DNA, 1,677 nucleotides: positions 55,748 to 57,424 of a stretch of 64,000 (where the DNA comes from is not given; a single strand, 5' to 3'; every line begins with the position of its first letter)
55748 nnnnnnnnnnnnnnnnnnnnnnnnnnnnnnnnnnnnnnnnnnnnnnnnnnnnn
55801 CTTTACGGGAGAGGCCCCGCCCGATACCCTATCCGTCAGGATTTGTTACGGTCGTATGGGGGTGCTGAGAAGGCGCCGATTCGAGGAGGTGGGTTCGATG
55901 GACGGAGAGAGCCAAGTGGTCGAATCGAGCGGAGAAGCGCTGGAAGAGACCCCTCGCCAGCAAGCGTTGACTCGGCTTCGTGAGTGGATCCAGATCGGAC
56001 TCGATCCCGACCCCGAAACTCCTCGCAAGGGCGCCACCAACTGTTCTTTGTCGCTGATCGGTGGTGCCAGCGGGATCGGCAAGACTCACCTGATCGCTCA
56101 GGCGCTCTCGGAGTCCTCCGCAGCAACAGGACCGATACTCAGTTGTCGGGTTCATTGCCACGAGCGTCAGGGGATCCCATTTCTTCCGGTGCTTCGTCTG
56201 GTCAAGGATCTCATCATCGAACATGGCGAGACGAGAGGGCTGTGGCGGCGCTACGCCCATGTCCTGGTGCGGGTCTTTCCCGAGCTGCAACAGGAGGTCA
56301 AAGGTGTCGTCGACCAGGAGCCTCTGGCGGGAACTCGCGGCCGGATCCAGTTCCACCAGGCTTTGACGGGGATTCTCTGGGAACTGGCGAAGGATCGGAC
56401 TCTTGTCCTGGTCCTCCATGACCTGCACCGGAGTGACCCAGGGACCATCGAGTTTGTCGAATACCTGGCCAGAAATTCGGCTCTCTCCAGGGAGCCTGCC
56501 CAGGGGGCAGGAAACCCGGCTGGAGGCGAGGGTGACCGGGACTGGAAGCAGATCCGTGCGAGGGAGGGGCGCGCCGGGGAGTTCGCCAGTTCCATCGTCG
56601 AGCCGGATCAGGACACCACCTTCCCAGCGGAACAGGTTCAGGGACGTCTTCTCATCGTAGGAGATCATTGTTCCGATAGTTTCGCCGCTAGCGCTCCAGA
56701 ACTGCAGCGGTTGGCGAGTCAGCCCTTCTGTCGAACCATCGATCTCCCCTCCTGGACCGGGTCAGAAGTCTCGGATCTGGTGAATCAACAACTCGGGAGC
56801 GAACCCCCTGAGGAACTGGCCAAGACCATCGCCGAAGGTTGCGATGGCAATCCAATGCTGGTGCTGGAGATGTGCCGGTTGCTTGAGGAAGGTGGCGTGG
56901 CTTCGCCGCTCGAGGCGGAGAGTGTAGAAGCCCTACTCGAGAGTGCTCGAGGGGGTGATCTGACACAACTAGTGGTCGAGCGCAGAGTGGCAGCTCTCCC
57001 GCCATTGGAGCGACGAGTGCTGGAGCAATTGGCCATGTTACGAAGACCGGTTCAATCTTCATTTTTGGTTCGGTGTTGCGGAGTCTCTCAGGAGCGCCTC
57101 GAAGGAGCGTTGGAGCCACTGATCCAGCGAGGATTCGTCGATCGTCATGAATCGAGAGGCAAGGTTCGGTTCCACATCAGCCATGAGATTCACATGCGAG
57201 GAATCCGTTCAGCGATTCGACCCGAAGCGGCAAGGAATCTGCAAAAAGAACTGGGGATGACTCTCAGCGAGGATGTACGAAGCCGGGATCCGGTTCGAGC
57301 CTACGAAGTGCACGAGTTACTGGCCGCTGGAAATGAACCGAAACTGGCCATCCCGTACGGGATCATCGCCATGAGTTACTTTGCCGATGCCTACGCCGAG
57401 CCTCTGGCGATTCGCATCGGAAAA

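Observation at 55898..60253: ~1450-aa regulator combining STAND-type NTPase, TPR arrays, GAF, GGDEF-like segment and a Fis-type HTH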

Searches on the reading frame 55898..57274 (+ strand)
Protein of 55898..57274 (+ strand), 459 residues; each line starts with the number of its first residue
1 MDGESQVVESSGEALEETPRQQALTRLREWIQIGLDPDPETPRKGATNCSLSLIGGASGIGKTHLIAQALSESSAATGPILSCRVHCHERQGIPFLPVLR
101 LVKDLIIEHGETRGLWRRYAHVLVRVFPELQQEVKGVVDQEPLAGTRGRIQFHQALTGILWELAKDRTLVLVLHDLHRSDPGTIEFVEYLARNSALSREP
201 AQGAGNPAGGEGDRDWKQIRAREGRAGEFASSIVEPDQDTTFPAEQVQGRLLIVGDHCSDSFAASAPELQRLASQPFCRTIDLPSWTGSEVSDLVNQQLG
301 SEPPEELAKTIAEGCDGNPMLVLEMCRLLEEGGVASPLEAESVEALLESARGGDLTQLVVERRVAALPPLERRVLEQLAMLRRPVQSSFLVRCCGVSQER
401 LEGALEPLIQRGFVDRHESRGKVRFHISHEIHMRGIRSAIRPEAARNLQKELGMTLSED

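Call 8: search_protein_families(library=pfam, proteins=[window:55898-57274:+], max_evalue=10)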
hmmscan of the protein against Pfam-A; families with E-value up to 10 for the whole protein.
seq(459 aa): 5 families
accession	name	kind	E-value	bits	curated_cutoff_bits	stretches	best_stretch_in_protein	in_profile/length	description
PF13191.12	AAA_16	-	1.6e-13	51.9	32.6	1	49-195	24-160/167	AAA ATPase domain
PF12802.13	MarR_2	-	0.0063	17.1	27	1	367-421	3-57/61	MarR family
PF00931.28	NB-ARC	-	0.026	14.2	23.5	2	302-329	177-205/248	NB-ARC domain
PF22194.2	F-93_WHD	-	0.12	12.9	28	1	401-428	32-59/62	F-93, winged-helix domain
PF01978.25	TrmB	-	0.15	12.4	25.6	1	377-424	16-61/68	Sugar-specific transcriptional regulator TrmB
